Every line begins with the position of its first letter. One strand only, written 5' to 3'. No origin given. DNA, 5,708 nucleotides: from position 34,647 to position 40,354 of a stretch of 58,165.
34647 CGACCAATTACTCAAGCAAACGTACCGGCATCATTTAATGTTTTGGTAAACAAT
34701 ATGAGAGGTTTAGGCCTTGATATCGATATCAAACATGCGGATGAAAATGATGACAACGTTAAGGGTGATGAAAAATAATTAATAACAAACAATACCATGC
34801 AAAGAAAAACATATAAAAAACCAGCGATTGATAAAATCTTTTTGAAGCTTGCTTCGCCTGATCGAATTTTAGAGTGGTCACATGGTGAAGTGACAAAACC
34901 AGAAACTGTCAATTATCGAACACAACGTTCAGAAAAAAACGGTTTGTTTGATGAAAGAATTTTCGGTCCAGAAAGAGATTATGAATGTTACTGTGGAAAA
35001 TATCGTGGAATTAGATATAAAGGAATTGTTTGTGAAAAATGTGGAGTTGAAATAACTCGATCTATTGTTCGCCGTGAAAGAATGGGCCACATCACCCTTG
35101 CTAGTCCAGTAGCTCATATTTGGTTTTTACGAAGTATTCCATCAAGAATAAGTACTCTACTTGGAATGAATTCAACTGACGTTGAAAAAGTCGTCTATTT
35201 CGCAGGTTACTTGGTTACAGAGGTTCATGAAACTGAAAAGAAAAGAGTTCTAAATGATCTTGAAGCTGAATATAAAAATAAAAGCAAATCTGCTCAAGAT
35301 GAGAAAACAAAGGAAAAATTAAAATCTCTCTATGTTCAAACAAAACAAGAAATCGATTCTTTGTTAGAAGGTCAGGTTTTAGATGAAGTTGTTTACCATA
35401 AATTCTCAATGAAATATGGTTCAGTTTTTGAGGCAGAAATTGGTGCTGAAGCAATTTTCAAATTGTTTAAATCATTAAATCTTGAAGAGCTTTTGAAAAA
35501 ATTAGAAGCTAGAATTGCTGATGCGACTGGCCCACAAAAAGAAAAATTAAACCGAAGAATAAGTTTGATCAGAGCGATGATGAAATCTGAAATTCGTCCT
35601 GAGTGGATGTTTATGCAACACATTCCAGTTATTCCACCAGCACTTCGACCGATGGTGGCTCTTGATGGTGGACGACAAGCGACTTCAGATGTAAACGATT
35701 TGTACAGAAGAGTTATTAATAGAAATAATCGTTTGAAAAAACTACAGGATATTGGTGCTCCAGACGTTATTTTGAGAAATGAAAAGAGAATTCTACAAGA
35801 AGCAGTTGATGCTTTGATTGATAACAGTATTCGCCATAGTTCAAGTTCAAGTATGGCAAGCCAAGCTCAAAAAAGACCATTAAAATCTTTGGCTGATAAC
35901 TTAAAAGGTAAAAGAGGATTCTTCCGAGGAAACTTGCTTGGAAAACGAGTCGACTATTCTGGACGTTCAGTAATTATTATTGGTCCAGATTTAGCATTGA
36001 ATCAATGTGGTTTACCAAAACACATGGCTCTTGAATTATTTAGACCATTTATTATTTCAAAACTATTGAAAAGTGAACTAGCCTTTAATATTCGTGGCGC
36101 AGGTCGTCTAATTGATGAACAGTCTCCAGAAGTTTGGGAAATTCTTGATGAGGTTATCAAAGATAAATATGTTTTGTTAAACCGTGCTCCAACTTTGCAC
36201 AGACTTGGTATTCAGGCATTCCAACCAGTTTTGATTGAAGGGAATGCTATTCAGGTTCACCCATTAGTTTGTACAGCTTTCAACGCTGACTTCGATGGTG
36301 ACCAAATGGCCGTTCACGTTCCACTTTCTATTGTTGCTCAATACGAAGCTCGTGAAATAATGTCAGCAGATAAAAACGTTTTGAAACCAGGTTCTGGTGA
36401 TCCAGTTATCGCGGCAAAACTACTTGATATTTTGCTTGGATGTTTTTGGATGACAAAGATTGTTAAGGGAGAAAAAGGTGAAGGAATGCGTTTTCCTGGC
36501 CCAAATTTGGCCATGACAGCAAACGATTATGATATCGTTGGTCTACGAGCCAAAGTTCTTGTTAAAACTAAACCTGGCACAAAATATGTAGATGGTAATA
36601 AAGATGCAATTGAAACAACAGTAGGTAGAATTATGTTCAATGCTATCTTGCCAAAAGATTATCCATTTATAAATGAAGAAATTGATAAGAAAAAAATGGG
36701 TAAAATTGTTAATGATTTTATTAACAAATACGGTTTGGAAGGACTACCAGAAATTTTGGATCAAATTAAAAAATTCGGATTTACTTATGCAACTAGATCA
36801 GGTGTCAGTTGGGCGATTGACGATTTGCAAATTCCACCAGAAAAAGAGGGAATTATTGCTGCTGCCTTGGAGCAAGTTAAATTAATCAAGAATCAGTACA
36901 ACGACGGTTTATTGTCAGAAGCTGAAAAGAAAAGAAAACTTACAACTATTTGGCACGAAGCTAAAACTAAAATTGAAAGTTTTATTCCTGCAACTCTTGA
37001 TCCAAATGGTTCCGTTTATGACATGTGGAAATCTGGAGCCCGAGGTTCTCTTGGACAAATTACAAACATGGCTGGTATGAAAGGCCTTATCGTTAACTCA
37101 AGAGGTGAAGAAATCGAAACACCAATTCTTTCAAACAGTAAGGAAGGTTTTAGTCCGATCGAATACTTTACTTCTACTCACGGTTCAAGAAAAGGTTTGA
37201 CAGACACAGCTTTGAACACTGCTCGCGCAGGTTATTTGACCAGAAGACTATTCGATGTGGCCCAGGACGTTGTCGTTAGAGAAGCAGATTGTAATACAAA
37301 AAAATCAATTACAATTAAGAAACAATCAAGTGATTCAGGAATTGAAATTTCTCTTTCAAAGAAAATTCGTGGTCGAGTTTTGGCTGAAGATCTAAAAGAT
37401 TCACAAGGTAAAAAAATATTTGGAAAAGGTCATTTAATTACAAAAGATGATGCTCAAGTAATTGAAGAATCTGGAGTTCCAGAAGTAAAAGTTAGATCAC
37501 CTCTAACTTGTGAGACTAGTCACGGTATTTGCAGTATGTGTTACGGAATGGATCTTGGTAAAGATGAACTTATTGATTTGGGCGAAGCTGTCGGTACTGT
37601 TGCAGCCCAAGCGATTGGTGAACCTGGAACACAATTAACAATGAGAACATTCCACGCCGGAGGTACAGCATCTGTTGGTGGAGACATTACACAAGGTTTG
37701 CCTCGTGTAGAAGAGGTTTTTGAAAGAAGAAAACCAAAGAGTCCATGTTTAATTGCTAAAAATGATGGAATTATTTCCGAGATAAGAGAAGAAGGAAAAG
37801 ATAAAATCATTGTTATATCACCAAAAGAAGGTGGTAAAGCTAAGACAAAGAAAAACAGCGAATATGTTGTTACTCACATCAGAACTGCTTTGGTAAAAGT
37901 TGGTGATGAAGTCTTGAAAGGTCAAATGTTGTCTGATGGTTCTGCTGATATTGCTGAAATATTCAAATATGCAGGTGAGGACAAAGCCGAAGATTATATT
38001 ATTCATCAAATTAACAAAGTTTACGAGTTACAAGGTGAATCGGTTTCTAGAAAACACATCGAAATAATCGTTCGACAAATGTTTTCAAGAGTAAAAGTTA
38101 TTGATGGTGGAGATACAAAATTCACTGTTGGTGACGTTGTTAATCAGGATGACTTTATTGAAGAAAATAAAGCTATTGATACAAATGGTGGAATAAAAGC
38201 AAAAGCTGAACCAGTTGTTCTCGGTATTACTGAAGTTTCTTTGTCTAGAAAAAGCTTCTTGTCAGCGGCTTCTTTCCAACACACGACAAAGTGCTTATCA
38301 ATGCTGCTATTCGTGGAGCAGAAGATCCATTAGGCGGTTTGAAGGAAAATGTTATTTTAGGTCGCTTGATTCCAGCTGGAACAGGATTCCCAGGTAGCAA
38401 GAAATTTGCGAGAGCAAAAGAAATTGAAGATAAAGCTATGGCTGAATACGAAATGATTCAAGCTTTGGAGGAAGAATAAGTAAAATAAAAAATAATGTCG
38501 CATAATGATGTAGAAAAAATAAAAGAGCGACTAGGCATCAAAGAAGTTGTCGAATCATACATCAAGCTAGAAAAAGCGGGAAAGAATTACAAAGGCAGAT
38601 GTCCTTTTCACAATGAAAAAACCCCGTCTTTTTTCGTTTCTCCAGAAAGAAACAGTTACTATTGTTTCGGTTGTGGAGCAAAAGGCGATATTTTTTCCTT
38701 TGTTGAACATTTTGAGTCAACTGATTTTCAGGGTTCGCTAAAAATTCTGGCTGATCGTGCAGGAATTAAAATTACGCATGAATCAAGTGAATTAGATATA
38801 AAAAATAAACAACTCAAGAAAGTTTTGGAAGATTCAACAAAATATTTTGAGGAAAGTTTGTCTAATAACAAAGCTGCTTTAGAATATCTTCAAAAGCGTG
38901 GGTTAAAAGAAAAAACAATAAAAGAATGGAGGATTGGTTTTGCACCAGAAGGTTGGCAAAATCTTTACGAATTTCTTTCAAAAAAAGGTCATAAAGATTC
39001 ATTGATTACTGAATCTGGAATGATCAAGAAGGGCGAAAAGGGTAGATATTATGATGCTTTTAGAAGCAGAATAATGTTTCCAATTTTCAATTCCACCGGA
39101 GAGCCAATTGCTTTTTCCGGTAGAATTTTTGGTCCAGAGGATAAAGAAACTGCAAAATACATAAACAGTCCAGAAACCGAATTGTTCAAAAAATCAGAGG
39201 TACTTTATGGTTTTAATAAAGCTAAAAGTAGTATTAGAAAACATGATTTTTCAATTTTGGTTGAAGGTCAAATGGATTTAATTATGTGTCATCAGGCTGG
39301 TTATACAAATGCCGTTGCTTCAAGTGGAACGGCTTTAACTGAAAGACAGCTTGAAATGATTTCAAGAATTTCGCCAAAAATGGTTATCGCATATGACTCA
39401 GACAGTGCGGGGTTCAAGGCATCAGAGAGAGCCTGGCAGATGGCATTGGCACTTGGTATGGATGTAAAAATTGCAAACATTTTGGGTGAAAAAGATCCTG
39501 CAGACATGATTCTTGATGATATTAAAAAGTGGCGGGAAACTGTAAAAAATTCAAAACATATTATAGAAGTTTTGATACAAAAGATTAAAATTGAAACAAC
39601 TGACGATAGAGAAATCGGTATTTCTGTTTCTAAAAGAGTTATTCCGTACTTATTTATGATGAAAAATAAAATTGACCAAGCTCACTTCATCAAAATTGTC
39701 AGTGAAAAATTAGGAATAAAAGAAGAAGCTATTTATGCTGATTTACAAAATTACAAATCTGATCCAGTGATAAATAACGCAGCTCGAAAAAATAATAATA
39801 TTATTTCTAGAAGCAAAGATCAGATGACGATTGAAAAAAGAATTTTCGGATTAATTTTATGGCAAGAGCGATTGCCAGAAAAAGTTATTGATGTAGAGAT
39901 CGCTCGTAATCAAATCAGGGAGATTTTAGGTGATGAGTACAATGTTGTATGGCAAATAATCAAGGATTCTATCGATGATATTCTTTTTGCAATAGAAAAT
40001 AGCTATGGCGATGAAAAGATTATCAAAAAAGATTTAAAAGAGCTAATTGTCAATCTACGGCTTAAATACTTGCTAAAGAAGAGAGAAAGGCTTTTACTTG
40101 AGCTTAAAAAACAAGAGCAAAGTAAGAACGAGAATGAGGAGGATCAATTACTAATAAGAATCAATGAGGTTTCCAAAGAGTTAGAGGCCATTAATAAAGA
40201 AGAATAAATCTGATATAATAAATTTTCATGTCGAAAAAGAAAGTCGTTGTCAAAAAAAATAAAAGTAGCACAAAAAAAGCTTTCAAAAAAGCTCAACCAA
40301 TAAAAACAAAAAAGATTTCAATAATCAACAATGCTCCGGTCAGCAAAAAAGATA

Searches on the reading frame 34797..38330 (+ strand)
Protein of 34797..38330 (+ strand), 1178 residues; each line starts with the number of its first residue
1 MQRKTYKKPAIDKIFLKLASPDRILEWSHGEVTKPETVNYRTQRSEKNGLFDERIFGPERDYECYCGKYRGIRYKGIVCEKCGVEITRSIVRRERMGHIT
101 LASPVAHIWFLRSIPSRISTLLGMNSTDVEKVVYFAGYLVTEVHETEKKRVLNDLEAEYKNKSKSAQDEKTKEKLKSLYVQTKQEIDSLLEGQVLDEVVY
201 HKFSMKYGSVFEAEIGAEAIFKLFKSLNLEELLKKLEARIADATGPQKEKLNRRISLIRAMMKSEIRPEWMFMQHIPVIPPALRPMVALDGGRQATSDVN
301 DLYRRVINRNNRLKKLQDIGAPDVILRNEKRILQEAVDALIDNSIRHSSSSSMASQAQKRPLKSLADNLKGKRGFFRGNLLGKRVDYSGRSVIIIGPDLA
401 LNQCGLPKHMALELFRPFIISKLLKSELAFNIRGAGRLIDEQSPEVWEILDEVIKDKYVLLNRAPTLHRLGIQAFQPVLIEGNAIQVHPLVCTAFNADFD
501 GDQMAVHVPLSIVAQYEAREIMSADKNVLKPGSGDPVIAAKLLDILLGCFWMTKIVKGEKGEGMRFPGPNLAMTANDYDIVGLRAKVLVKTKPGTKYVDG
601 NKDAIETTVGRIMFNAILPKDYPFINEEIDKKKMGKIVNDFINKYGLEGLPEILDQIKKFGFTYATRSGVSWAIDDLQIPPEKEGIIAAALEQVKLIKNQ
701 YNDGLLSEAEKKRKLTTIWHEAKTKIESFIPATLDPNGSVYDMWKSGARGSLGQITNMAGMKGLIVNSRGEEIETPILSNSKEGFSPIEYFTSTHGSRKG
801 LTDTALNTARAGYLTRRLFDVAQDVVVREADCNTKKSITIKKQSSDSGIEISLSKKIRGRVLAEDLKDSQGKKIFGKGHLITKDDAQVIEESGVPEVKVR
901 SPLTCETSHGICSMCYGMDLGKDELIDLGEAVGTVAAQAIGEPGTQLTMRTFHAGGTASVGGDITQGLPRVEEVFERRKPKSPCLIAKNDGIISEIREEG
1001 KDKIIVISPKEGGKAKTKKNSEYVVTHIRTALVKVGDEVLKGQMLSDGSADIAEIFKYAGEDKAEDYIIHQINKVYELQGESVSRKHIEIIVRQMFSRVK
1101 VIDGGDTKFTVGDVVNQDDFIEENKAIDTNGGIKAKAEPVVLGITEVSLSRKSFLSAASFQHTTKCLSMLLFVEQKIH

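Call 8: search_protein_families(library=pfam, proteins=[window:34797-38330:+], max_evalue=0.0001)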
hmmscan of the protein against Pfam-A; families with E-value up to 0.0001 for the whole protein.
window:34797-38330:+ (1178 aa): 5 families
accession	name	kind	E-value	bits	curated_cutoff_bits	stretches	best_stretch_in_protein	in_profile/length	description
PF04997.17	RNA_pol_Rpb1_1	-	5.9e-75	253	39.7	1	10-380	3-312/312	RNA polymerase Rpb1, domain 1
PF04998.22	RNA_pol_Rpb1_5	-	1.1e-57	195.9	28.5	1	784-1132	1-258/267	RNA polymerase Rpb1, domain 5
PF00623.25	RNA_pol_Rpb1_2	-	3.5e-38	131.9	25.3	2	447-523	89-165/166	RNA polymerase Rpb1, domain 2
PF04983.23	RNA_pol_Rpb1_3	-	2.7e-16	60.3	28.9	1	527-677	1-162/162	RNA polymerase Rpb1, domain 3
PF05000.22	RNA_pol_Rpb1_4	-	2.1e-07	31.2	24.8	1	710-792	21-101/107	RNA polymerase Rpb1, domain 4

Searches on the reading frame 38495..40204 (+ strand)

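Call 8: search_protein_families(library=pfam, proteins=[window:38495-40204:+], max_evalue=0.0001)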
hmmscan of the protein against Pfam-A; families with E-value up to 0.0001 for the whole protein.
window:38495-40204:+ (570 aa): 5 families
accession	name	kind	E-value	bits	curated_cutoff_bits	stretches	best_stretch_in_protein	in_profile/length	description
PF08275.17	DNAG_N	-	1.4e-43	148.5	26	1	117-244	1-128/128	DNA primase catalytic core, N-terminal domain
PF01807.25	Zn_ribbon_DnaG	-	5.2e-34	116.4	24.9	1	3-96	3-96/98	CHC2 zinc finger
PF13155.12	Toprim_2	-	3.5e-18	66.2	22.1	1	254-338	1-87/88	Toprim-like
PF13662.12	Toprim_4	-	7.6e-16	58.5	25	1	254-326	4-83/85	Toprim domain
PF01751.28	Toprim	-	4.5e-09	36.8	23.1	1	254-326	3-93/96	Toprim domain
